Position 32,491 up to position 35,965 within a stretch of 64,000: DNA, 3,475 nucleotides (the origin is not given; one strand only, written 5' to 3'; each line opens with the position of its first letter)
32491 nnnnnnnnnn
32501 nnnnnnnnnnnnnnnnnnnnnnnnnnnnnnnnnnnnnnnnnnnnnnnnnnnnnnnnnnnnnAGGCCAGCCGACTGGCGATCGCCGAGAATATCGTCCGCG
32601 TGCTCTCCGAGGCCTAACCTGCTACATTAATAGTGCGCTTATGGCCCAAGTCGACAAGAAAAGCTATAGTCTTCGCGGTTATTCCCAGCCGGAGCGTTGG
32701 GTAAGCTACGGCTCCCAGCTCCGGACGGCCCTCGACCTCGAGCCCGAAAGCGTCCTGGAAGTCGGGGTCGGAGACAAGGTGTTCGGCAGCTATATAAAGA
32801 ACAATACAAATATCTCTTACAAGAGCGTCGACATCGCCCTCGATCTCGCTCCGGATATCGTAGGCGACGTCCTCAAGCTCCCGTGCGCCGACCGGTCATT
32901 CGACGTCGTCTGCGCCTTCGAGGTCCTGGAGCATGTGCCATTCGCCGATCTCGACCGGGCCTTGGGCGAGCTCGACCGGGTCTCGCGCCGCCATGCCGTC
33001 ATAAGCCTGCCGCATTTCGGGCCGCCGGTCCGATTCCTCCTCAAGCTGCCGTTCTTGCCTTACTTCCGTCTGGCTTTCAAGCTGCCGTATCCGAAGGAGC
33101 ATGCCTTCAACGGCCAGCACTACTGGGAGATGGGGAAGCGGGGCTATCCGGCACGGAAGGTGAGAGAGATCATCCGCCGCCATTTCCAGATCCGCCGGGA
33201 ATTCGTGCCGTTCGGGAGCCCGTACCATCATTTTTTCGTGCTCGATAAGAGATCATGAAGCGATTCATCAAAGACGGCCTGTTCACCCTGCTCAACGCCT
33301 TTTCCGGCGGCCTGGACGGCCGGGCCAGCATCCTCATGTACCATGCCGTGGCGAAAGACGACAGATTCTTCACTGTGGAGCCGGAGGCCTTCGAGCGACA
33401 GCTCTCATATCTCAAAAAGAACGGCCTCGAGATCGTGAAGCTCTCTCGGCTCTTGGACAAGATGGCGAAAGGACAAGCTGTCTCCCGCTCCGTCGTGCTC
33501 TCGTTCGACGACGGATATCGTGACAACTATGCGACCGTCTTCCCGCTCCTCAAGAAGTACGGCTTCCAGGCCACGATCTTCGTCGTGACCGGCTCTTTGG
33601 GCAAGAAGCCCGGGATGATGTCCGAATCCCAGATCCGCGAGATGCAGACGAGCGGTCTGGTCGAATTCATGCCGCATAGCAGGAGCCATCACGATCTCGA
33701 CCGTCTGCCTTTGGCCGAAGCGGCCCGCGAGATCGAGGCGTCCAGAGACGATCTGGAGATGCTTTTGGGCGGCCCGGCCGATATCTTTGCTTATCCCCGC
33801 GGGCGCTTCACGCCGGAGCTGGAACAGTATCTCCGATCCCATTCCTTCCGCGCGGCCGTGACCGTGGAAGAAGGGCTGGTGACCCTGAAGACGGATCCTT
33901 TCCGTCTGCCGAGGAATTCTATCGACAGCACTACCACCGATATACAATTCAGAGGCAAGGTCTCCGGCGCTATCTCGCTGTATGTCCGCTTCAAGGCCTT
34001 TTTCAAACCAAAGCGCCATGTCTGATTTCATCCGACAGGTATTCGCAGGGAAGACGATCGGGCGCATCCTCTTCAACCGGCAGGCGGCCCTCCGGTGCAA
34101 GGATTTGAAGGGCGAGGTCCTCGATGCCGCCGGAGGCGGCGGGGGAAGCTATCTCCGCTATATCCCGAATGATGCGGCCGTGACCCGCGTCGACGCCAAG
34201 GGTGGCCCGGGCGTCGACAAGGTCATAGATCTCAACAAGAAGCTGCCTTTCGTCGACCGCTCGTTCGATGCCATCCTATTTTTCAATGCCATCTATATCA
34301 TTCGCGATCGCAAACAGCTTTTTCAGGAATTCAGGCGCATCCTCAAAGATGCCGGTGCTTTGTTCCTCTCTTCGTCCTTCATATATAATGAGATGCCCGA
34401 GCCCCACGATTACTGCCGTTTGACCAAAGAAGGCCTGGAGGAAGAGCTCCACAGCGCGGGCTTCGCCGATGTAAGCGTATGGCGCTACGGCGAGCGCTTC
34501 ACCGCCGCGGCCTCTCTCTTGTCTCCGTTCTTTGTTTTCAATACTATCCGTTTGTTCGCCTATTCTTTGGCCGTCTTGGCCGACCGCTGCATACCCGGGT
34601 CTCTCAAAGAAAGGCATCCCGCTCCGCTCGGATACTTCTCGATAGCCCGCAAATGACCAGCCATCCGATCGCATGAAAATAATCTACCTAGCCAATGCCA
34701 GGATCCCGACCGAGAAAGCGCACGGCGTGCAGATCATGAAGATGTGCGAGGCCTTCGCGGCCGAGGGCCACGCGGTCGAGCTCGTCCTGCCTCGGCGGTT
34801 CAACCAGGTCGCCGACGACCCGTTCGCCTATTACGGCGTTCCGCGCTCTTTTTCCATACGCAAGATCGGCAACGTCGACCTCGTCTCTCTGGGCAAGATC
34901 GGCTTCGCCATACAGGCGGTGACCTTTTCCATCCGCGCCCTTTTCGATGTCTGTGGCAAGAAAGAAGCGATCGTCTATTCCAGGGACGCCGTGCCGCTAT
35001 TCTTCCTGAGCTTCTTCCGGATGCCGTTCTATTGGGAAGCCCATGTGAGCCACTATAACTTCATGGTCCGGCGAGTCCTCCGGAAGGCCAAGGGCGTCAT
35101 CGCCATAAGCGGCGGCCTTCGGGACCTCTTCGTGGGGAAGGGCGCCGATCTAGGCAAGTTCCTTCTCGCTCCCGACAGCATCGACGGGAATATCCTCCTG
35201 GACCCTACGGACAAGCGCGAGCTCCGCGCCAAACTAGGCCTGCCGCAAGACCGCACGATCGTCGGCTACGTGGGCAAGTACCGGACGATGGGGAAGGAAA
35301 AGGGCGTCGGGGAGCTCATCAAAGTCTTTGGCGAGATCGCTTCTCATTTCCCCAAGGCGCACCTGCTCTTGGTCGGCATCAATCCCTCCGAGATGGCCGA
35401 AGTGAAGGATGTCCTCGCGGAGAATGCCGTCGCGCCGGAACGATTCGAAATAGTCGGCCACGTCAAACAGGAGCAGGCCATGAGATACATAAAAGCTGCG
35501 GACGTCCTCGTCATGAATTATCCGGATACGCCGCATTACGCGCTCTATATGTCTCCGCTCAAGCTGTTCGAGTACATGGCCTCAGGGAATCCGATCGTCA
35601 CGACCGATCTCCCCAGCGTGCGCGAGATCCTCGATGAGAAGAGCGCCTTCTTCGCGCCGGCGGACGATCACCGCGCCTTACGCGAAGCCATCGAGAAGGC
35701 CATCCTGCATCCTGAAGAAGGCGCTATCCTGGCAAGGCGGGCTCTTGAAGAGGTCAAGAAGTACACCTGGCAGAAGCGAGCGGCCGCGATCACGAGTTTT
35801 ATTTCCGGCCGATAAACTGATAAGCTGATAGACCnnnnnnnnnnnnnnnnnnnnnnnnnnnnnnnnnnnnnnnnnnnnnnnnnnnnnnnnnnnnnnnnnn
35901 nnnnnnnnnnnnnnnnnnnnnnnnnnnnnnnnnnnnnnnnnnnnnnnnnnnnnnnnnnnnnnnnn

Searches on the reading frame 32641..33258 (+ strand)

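Call 11: search_protein_families(library=pfam, proteins=[window:32641-33258:+], max_evalue=0.001)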
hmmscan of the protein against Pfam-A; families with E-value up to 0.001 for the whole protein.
window:32641-33258:+ (205 aa): 3 families
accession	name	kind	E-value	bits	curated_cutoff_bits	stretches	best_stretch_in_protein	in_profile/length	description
PF08241.18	Methyltransf_11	-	9.4e-10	39.4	21.2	1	56-119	24-91/95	Methyltransferase domain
PF13489.12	Methyltransf_23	-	2.7e-06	27.6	27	1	32-116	20-109/164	Methyltransferase domain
PF13649.12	Methyltransf_25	-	3.7e-06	28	27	1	73-116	51-94/97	Methyltransferase domain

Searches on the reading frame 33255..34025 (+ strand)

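Call 11: search_protein_families(library=pfam, proteins=[window:33255-34025:+], max_evalue=0.001)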
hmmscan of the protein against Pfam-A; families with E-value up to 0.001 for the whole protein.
window:33255-34025:+ (256 aa): 1 family
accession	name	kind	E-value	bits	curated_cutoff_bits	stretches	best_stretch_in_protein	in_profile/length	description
PF01522.26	Polysacc_deac_1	-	1.1e-25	90.5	23.1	1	75-200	4-123/124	Polysaccharide deacetylase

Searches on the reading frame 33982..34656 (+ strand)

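Call 11: search_protein_families(library=pfam, proteins=[window:33982-34656:+], max_evalue=0.001)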
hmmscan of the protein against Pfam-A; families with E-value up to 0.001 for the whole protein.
window:33982-34656:+ (224 aa): 4 families
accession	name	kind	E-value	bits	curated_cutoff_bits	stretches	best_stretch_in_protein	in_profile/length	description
PF08241.18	Methyltransf_11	-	3.6e-08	34.4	21.2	1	83-128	50-94/95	Methyltransferase domain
PF13649.12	Methyltransf_25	-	1.4e-05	26.1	27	1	81-125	51-97/97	Methyltransferase domain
PF13489.12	Methyltransf_23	-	2.6e-05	24.4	27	1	40-165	20-163/164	Methyltransferase domain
PF08242.18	Methyltransf_12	-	0.00054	21.1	30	0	83-126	57-97/98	Methyltransferase domain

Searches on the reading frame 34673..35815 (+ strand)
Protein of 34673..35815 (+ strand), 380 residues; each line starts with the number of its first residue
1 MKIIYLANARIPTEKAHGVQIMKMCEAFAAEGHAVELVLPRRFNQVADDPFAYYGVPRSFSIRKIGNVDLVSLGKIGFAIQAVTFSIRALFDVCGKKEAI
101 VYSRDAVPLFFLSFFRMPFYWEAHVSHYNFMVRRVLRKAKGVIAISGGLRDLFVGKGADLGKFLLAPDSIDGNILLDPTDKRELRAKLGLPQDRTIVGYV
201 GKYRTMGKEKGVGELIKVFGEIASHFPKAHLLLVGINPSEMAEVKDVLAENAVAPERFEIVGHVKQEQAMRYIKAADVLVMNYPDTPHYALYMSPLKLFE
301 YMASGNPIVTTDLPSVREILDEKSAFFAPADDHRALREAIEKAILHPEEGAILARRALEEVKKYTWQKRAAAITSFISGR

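Call 11: search_protein_families(library=pfam, proteins=[window:34673-35815:+], max_evalue=0.001)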
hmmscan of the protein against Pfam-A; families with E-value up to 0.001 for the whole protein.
window:34673-35815:+ (380 aa): 4 families
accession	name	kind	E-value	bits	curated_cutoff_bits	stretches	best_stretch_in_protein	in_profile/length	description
PF13692.12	Glyco_trans_1_4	-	7.1e-20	72.1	27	1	195-344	2-140/142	Glycosyl transferases group 1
PF00534.26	Glycos_transf_1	-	4.4e-19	69.1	26.4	1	180-355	1-167/172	Glycosyl transferases group 1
PF13524.12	Glyco_trans_1_2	-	1e-11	45.4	25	1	257-373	28-142/144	Glycosyl transferase-like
PF13579.12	Glyco_trans_4_4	-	6.9e-05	23.7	29.7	0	128-160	117-149/158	Glycosyl transferase 4-like domain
